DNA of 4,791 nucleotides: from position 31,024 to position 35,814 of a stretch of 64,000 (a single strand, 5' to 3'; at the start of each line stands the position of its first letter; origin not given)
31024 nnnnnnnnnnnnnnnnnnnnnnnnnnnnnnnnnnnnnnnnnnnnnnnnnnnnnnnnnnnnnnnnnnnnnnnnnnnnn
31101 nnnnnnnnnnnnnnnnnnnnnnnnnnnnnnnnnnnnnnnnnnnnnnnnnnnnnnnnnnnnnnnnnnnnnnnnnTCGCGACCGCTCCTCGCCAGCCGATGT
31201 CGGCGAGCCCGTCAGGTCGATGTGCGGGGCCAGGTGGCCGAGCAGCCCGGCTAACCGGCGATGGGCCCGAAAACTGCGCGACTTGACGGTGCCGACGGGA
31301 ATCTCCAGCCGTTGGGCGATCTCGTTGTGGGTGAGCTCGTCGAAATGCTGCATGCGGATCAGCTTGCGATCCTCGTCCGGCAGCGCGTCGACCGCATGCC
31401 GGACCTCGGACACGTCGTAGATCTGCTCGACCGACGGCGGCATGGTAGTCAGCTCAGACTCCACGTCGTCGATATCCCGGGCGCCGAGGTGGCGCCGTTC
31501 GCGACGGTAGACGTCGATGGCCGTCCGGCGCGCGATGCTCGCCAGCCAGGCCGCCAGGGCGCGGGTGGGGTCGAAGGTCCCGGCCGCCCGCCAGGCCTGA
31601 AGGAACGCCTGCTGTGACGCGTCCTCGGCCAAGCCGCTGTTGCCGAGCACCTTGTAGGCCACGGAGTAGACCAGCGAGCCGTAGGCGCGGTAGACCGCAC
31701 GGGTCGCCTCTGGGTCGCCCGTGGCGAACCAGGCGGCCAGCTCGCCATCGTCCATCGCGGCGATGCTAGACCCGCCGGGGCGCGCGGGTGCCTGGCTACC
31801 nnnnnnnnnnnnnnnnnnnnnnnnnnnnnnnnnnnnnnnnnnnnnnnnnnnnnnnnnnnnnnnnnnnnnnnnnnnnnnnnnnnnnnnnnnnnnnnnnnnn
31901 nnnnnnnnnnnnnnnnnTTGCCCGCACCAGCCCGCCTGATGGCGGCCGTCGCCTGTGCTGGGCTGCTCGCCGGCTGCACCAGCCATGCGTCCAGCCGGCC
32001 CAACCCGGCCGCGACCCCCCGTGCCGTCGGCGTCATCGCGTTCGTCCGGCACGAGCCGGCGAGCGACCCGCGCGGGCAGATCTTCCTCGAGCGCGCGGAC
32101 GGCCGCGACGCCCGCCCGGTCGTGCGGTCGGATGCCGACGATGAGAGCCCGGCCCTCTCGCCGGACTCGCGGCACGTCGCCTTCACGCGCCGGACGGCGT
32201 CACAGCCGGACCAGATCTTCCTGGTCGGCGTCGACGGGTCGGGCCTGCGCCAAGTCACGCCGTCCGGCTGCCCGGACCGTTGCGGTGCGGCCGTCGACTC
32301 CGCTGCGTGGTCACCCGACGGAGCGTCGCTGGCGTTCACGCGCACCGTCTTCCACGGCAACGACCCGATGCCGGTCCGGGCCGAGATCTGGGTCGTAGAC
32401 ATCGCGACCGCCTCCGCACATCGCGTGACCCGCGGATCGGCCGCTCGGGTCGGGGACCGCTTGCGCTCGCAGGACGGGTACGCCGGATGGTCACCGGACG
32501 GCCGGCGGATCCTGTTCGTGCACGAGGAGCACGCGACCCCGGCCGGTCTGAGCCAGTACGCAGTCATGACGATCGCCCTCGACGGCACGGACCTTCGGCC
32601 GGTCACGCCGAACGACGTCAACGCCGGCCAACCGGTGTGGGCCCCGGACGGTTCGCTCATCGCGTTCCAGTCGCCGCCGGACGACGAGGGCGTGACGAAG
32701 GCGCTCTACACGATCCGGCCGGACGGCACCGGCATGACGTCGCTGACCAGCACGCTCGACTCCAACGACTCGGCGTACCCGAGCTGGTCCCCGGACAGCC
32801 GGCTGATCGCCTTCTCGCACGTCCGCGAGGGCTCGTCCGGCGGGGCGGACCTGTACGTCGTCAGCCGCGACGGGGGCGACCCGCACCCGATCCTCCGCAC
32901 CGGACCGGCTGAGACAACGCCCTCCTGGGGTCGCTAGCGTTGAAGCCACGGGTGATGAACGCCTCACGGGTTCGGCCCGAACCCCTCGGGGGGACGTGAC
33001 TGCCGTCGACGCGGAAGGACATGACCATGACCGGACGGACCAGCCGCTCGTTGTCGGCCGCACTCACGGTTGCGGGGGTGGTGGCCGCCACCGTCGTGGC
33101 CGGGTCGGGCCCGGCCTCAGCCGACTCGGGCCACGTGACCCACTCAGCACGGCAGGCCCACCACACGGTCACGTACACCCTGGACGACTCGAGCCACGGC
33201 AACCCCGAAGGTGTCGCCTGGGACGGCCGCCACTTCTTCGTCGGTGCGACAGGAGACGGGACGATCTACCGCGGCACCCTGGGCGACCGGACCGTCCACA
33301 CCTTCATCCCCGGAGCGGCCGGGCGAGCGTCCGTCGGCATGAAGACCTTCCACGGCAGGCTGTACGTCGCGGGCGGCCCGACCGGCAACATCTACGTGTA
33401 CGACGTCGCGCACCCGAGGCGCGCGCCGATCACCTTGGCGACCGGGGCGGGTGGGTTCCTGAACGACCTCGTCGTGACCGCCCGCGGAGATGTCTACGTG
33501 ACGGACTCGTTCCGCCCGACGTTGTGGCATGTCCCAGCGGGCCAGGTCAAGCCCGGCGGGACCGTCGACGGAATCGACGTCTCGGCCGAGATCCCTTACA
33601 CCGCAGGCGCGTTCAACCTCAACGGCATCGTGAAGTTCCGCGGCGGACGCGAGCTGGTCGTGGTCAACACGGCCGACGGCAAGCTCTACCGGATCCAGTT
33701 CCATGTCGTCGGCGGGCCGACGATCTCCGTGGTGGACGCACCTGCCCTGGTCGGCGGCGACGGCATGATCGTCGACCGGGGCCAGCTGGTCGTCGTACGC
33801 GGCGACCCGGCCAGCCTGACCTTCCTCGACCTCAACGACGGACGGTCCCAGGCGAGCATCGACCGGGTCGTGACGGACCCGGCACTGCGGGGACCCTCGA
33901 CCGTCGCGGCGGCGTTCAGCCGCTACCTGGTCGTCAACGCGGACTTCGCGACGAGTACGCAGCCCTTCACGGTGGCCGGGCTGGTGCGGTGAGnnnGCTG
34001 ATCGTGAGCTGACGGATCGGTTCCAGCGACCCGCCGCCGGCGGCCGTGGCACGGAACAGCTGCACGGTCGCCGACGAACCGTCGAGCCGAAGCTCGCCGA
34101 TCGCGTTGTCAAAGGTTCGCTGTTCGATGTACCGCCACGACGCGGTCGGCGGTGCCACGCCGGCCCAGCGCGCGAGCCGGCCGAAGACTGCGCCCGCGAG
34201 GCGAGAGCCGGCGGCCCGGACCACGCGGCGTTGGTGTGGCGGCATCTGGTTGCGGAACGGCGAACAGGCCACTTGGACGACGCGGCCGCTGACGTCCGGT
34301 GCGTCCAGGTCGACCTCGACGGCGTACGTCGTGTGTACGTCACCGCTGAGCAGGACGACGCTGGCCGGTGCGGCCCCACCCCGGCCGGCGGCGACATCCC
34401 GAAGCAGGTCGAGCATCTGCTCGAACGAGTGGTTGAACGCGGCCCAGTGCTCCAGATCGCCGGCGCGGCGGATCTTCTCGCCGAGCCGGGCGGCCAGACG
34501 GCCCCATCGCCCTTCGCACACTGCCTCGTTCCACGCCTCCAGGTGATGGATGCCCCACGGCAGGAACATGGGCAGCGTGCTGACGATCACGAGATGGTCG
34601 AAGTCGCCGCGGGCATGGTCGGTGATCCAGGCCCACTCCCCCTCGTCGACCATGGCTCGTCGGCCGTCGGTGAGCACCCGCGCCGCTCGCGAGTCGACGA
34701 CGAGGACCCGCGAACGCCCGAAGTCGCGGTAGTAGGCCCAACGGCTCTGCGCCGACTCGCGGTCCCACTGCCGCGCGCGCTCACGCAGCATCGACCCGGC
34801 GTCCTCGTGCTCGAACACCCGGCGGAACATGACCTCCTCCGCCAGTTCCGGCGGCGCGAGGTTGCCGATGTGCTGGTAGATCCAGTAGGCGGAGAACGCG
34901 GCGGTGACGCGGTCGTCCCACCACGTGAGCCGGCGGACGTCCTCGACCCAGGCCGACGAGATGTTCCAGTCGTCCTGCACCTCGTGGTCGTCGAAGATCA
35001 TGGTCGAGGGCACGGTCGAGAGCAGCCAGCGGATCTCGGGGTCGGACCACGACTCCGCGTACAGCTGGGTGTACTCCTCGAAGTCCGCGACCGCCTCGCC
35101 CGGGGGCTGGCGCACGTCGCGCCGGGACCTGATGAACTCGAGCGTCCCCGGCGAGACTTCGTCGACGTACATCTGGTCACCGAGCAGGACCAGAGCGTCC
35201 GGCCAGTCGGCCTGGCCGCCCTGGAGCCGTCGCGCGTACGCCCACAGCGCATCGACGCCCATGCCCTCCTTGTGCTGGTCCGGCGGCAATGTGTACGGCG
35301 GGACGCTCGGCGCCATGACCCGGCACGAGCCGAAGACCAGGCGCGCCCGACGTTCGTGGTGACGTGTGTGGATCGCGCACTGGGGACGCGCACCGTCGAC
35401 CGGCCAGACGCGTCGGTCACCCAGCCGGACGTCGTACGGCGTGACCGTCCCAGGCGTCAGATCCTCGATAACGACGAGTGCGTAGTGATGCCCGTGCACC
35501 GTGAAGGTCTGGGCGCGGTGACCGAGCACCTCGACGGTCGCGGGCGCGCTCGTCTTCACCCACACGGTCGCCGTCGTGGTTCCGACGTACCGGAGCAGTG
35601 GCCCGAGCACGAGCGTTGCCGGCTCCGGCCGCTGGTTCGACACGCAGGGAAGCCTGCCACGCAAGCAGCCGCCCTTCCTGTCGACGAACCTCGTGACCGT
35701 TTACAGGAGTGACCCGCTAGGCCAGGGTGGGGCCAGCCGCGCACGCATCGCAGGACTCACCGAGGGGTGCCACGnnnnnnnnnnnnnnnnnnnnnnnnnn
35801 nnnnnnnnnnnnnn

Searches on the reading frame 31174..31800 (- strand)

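Call 40: search_protein_families(library=ncbifam, proteins=[window:31174-31800:-], max_evalue=0.01)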
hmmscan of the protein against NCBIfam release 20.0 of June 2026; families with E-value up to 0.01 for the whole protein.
window:31174-31800:- (209 aa): 98 families (the best 25 are shown)
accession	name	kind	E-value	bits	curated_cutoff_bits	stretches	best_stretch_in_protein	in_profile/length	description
NF009172.0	PRK12519.1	subfamily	2e-32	112.3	222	1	12-189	10-191/194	RNA polymerase sigma factor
NF007228.0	PRK09646.1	subfamily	2.1e-28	99.3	226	1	15-189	14-192/194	ECF RNA polymerase sigma factor SigK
TIGR02937.1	sigma70-ECF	superfamily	3.3e-28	98.4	42.9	1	32-184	2-162/165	sigma-70 family RNA polymerase sigma factor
NF007227.0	PRK09645.1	subfamily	1.2e-27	97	202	1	27-187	9-170/177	sigma-70 family RNA polymerase sigma factor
NF009176.0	PRK12524.1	equivalog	6.1e-27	94.7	264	1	12-187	7-184/196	RNA polymerase sigma factor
NF010500.0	PRK13919.1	subfamily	5e-26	92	226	1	12-185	4-181/186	putative RNA polymerase sigma E protein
NF008888.0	PRK11922.1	equivalog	8.5e-26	91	204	1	12-183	11-192/231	RNA polymerase sigma factor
NF007225.0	PRK09643.1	equivalog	9.2e-26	90.8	190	1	15-197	11-192/204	RNA polymerase sigma factor SigM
NF009168.0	PRK12515.1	subfamily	9.4e-26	90.5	236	1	14-188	5-180/189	RNA polymerase sigma factor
NF009171.0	PRK12518.1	equivalog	7.9e-24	84.5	208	1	14-185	10-182/191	RNA polymerase sigma factor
NF004113.0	PRK05602.1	equivalog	1.2e-23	83.9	208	1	14-189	28-203/211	RNA polymerase sigma factor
TIGR02948.1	SigW_bacill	equivalog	9.2e-23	81.3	243.1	1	27-189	14-186/187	RNA polymerase sigma factor SigW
NF009189.0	PRK12537.1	equivalog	1.1e-22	80.4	261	1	25-177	17-174/182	RNA polymerase sigma factor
NF009166.1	PRK12513.1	equivalog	1.9e-22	79.9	206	1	13-187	4-186/193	RNA polymerase sigma factor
NF007223.0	PRK09641.1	equivalog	2.3e-22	79.8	209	1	27-185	14-182/187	RNA polymerase sigma factor SigW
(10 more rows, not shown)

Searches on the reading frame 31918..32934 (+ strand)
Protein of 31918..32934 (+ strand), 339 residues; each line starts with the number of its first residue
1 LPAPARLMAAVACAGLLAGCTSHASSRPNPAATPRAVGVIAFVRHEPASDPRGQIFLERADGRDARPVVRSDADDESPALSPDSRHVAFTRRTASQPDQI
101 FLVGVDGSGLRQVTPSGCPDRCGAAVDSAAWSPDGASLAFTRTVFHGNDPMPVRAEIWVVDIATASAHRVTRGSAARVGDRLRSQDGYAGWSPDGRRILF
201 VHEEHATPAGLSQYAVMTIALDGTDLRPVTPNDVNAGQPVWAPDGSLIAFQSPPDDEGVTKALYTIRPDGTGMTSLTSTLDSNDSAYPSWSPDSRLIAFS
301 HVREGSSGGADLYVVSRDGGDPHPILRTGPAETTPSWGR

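Call 8: search_protein_families(library=pfam, proteins=[window:31918-32934:+], max_evalue=0.001)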
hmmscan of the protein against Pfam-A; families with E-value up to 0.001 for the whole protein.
window:31918-32934:+ (339 aa): 3 families
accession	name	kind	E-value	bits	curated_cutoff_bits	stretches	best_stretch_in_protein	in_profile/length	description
PF07676.18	PD40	-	1.9e-26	91.8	20.9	3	284-314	10-38/38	WD40-like Beta Propeller Repeat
PF00930.27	DPPIV_N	-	2.3e-08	33.6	22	0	153-203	21-62/354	Dipeptidyl peptidase IV (DPP IV) N-terminal region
PF10647.15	Gmad1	-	5.7e-06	26.8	20.5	0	70-116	20-64/251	Lipoprotein LpqB beta-propeller domain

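Call 40: search_protein_families(library=ncbifam, proteins=[window:31918-32934:+], max_evalue=0.01)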
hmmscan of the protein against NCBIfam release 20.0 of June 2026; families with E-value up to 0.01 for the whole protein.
window:31918-32934:+ (339 aa): 4 families
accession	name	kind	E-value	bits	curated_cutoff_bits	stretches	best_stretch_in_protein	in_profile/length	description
TIGR02800.1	propeller_TolB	equivalog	9.9e-28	97.2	343.15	1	40-338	159-418/418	Tol-Pal system beta propeller repeat protein TolB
NF033523.0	lasso_peptidase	equivalog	2.6e-18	66.1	400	2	130-263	25-161/638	Atxe2 family lasso peptide isopeptidase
NF002183.0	PRK01029.1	equivalog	2.3e-15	56.6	405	1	187-337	284-422/429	Tol-Pal system protein TolB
NF053518.1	DipepPtdsDpp5Prph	equivalog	1e-13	50.7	900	2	118-251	189-315/655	dipeptidyl-peptidase Dpp5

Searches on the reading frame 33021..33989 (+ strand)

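Call 8: search_protein_families(library=pfam, proteins=[window:33021-33989:+], max_evalue=0.001)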
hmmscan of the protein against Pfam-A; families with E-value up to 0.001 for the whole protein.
window:33021-33989:+ (323 aa): 1 family
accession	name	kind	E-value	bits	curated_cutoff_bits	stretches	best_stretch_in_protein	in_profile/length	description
PF08450.18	SGL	-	0.00098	19.2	26.3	0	18-132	51-166/246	SMP-30/Gluconolactonase/LRE-like region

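Call 40: search_protein_families(library=ncbifam, proteins=[window:33021-33989:+], max_evalue=0.01)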
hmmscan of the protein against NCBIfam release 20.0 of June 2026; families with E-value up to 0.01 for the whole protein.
window:33021-33989:+ (323 aa): 0 families

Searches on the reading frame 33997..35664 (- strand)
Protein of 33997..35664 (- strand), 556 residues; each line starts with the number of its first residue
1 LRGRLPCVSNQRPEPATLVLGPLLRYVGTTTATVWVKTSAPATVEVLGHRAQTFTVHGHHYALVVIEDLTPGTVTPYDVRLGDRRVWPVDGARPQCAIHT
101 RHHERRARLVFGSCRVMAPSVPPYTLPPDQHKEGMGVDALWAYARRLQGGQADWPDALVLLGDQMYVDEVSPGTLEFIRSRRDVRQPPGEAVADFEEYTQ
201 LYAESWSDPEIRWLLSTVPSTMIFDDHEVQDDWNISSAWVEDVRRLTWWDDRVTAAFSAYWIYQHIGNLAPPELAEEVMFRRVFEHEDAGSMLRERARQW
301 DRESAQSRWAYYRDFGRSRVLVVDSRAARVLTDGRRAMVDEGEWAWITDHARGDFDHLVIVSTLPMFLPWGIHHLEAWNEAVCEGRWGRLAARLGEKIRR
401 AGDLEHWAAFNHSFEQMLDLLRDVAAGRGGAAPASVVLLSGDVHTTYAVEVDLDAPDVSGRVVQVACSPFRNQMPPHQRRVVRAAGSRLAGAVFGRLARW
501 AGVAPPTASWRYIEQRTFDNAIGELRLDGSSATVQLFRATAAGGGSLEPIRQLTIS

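Call 8: search_protein_families(library=pfam, proteins=[window:33997-35664:-], max_evalue=0.001)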
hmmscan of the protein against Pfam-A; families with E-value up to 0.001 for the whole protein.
window:33997-35664:- (556 aa): 2 families
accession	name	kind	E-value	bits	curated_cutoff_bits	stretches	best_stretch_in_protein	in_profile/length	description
PF25077.1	DUF7800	-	7.8e-32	109.7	27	1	16-92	2-82/89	Domain of unknown function (DUF7800)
PF09423.15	PhoD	-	2.9e-18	66.6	27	1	154-477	24-298/343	PhoD-like phosphatase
